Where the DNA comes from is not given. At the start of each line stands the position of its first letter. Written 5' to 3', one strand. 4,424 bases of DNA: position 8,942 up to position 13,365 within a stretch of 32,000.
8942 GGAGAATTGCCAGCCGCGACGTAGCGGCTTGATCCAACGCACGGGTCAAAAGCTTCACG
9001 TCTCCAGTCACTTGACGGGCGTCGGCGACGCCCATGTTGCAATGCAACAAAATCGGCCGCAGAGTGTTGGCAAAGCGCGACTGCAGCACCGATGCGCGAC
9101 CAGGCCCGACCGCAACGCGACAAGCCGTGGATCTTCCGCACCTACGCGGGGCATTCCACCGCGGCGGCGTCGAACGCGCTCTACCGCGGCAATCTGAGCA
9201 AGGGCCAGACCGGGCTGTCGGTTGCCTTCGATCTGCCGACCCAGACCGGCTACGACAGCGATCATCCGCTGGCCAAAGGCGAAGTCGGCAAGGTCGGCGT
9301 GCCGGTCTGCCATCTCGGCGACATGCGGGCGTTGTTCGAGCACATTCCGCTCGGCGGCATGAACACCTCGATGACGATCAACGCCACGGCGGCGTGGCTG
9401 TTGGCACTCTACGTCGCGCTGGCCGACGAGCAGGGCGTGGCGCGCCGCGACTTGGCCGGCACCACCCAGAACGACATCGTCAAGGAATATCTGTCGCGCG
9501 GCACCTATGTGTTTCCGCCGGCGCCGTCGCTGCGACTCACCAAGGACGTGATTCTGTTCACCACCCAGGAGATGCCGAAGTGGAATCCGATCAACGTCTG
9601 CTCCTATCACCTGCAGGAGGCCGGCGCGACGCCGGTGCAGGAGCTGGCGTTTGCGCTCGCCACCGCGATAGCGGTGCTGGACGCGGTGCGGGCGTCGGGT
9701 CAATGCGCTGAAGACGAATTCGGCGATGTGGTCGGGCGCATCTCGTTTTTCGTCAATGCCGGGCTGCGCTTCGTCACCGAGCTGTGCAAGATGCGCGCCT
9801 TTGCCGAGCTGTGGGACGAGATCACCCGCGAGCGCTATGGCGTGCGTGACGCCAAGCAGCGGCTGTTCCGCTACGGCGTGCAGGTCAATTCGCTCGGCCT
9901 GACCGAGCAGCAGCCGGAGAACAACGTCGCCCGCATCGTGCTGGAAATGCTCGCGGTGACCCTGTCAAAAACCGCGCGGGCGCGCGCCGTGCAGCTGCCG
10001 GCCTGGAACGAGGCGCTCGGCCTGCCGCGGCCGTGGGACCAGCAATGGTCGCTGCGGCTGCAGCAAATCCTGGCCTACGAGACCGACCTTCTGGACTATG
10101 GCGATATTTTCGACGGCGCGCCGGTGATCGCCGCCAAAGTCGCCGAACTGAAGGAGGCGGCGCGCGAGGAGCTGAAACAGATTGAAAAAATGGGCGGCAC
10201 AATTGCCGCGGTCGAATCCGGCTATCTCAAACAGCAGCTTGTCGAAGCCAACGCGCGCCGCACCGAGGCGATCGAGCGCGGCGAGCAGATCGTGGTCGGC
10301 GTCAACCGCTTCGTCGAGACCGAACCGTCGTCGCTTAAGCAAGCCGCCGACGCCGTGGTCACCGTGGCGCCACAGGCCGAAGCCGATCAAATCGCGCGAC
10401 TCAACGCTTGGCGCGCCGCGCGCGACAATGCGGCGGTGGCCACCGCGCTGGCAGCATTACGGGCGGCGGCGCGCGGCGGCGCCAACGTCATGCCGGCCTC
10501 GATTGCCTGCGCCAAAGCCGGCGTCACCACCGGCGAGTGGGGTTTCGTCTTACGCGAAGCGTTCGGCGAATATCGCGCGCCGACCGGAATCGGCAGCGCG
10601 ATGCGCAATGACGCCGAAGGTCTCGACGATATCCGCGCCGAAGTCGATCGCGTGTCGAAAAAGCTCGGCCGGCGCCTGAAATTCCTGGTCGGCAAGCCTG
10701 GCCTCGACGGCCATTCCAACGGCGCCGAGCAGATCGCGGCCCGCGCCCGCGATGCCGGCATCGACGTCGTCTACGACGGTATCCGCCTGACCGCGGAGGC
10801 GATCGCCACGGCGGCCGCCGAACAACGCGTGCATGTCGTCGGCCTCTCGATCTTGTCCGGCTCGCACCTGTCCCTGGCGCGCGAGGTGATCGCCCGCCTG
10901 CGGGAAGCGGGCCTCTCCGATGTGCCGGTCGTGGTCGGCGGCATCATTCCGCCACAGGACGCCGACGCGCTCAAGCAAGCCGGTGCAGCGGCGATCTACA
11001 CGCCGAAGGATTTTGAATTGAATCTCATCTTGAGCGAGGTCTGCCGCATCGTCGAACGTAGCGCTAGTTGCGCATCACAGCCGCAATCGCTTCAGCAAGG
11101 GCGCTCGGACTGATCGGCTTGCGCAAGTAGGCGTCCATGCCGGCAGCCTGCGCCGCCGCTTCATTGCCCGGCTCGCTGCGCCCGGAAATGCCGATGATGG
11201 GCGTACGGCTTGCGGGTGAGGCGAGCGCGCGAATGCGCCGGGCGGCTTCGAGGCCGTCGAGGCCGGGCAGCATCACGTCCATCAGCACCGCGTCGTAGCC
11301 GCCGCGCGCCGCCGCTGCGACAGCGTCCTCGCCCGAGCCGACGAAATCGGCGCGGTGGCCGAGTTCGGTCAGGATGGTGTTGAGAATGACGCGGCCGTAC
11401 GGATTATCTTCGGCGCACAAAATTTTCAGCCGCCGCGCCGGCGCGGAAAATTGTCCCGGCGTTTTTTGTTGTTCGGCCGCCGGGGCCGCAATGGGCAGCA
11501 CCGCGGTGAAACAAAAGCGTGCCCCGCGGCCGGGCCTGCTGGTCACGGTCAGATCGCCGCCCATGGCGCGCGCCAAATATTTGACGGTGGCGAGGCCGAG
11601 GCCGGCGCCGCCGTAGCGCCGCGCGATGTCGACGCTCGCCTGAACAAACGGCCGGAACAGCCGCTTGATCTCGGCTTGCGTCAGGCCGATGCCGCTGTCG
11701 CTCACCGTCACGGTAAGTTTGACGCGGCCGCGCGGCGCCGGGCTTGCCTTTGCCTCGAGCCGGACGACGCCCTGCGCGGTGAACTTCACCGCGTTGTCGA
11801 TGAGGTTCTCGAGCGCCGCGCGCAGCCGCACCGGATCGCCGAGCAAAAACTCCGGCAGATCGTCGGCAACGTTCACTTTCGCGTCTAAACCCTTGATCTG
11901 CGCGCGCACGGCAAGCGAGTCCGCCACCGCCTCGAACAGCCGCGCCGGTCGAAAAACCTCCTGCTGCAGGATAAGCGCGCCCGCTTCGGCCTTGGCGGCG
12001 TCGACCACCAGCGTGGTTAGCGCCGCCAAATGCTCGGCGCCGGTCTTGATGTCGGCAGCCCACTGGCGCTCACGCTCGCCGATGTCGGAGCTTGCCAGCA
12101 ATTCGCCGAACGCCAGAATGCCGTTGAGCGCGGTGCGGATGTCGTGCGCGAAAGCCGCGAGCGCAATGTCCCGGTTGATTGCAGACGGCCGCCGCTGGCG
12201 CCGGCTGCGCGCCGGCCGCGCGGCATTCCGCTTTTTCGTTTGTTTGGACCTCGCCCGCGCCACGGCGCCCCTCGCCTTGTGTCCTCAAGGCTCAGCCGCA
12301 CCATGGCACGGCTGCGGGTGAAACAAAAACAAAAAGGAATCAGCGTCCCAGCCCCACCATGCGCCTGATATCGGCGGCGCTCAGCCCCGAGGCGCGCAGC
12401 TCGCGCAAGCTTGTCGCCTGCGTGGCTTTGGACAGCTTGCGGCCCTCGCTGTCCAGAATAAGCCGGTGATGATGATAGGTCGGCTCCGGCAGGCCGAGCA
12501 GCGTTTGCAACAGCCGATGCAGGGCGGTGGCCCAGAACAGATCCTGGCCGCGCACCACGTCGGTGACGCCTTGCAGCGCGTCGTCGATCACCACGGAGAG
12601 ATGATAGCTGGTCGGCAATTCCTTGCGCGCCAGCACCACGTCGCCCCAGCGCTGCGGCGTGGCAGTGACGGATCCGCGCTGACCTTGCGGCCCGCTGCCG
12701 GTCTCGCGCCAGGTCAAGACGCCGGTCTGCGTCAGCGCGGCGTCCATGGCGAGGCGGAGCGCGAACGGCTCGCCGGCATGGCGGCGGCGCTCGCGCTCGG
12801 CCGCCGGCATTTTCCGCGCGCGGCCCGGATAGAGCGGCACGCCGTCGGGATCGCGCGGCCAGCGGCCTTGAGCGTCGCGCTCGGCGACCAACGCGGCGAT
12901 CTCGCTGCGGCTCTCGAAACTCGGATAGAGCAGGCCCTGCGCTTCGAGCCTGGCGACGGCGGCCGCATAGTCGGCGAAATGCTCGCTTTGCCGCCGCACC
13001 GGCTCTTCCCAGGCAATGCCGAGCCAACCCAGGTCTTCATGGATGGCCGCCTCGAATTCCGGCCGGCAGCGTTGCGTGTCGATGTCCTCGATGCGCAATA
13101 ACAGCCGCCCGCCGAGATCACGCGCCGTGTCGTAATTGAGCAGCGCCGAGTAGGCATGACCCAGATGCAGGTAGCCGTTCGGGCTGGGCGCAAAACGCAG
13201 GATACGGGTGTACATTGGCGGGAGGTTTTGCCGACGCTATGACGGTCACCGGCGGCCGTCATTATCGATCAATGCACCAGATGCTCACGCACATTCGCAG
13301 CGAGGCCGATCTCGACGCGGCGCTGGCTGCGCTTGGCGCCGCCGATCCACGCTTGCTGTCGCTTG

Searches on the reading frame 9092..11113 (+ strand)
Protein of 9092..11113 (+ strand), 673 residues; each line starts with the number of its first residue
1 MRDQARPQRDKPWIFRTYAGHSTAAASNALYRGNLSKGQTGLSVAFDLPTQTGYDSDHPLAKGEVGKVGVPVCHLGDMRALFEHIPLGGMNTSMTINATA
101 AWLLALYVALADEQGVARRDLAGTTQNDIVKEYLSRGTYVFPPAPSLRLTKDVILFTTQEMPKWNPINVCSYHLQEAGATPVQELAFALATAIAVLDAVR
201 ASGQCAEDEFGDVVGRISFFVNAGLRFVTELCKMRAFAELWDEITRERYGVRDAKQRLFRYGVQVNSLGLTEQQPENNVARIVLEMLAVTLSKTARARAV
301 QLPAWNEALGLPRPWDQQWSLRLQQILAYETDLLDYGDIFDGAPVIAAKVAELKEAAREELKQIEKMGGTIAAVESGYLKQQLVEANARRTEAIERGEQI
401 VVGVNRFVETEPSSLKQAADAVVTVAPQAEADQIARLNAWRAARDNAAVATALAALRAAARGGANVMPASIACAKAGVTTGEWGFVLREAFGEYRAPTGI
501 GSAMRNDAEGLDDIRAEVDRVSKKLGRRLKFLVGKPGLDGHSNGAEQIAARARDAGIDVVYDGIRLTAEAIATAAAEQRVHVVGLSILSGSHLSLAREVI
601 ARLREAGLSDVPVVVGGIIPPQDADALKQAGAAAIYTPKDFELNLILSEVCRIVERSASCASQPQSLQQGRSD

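Call 7: search_protein_families(library=ncbifam, proteins=[window:9092-11113:+])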
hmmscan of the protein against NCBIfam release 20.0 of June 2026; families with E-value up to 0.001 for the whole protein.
window:9092-11113:+ (673 aa): 10 families
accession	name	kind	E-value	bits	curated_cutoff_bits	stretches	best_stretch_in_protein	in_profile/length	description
NF006944.0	PRK09426.1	equivalog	1.5e-167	558.7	876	1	10-639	78-700/721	methylmalonyl-CoA mutase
TIGR00641.1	acid_CoA_mut_N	subfamily_domain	4.7e-144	480.5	303.8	1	9-498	47-526/528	methylmalonyl-CoA mutase N-terminal domain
NF045497.1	IsobCoAmut_IcmF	equivalog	4.3e-54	183.7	1500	3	120-495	707-1073/1076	fused isobutyryl-CoA mutase/GTPase IcmF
TIGR00640.1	acid_CoA_mut_C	subfamily_domain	3.2e-35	121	57.45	1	527-640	1-114/132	methylmalonyl-CoA mutase C-terminal domain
TIGR00642.1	mmCoA_mut_beta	equivalog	3.9e-24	84.8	617.25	1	91-418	148-461/620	methylmalonyl-CoA mutase small subunit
NF002612.0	PRK02261.1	equivalog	1.3e-05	24.7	110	1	530-620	5-95/148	methylaspartate mutase subunit S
NF047996.1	corrin_MtgC_2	exception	2.9e-05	23.6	370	1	533-617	94-179/212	glycine betaine-specific corrinoid protein MtgC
TIGR02370.1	pyl_corrinoid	subfamily_domain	0.00014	21.3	215.3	1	509-619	66-176/197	methyltransferase cognate corrinoid protein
TIGR01501.1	MthylAspMutase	equivalog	0.00019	21.2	135.8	1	532-619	5-92/134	methylaspartate mutase subunit S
NF041607.1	dimeth_corrin_MtbC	equivalog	0.00039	20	350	1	539-628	93-182/203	dimethylamine corrinoid protein MtbC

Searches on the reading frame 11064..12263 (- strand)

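Call 7: search_protein_families(library=ncbifam, proteins=[window:11064-12263:-])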
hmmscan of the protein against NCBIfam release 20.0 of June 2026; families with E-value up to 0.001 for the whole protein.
window:11064-12263:- (399 aa): 132 families (the best 25 are shown)
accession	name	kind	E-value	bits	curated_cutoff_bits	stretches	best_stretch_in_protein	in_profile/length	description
TIGR02956.1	TMAO_torS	equivalog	5.6e-73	246.5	676.5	1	34-398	467-821/967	TMAO reductase system sensor histidine kinase/response regulator TorS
NF008318.0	PRK11107.1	equivalog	8.9e-73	245.8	890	2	35-265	297-527/920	two-component sensor histidine kinase BarA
NF011874.0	PRK15347.1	equivalog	9e-63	212.6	852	2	27-276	394-631/921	two component system sensor kinase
NF041947.1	LuxQ_Vibrio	equivalog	1.6e-61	208.3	1200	1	20-394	461-836/843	quorum-sensing autoinducer 2 sensor kinase/phosphatase LuxQ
NF045901.1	HisKinLetSLeg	equivalog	4.6e-59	200.3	1650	2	35-253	297-515/906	two-component system sensor histidine kinase LetS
NF008302.0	PRK11091.1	equivalog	4.4e-58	197.1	838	1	35-397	287-643/779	aerobic respiration two-component sensor histidine kinase ArcB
NF008543.0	PRK11466.1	equivalog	2e-53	181.5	982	1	31-390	444-791/914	TMAO reductase system sensor histidine kinase/response regulator TorS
NF008099.0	PRK10841.1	equivalog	1.3e-46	158.9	920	2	32-253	471-687/949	two-component system sensor histidine kinase RcsC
NF038297.2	hybrid_HK_HrmK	equivalog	7.3e-45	153.7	725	1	35-394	239-605/607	hybrid histidine kinase/response regulator HrmK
NF007420.1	PRK09959.1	equivalog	1.1e-41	142.4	1995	1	29-389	710-1066/1197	acid-sensing system histidine kinase EvgS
NF041832.1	near_NosP_CTERM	subfamily_domain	1.2e-34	120.1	400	1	35-395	11-368/370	NahK/ErcS family hybrid sensor histidine kinase/response regulator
NF046044.1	PnpS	equivalog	7.1e-29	101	400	1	36-253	175-388/390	two-component system histidine kinase PnpS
TIGR02966.1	phoR_proteo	equivalog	1.1e-28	100.3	334.2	1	35-252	118-331/333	phosphate regulon sensor histidine kinase PhoR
NF041880.1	EPS_EpsF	equivalog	5.4e-28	97.7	900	2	27-257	270-492/492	response regulator EpsF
NF052574.1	HisKinEspCMyxo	equivalog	2e-23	82.5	1200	1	140-397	524-783/785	serine histidine kinase EspC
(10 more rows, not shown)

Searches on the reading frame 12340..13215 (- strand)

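Call 7: search_protein_families(library=ncbifam, proteins=[window:12340-13215:-])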
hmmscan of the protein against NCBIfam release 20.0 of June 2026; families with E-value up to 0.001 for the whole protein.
window:12340-13215:- (291 aa): 10 families
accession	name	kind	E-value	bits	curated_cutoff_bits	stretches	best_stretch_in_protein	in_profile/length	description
NF004315.1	PRK05710.1-4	equivalog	3.2e-120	400.7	250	1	7-287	2-274/274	tRNA glutamyl-Q(34) synthetase GluQRS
TIGR03838.1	queuosine_YadB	equivalog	1.8e-63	214.5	276.7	1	7-276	4-245/272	tRNA glutamyl-Q(34) synthetase GluQRS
NF004314.0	PRK05710.1-3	equivalog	7.5e-59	199.5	256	1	7-276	10-248/297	tRNA glutamyl-Q(34) synthetase GluQRS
NF004313.0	PRK05710.1-2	equivalog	3.2e-54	184.1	380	1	6-272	7-253/299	tRNA glutamyl-Q(34) synthetase GluQRS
TIGR00464.1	gltX_bact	equivalog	1e-52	179.6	289.95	1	6-278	4-259/470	glutamate--tRNA ligase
NF004312.0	PRK05710.1-1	equivalog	3.2e-35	122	453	2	5-116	15-126/306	tRNA glutamyl-Q(34) synthetase GluQRS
TIGR00463.1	gltX_arch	equivalog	1.5e-27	96.4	401.75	2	5-99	95-188/560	glutamate--tRNA ligase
NF003169.0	PRK04156.1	equivalog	5.5e-26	91.3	516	2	5-109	103-208/567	glutamate--tRNA ligase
NF011291.0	PRK14703.1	equivalog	7.5e-24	84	681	1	6-117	34-145/769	glutamine--tRNA ligase/YqeY domain fusion protein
TIGR00440.1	glnS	equivalog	2.3e-16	59.7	425.8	1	7-100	4-97/524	glutamine--tRNA ligase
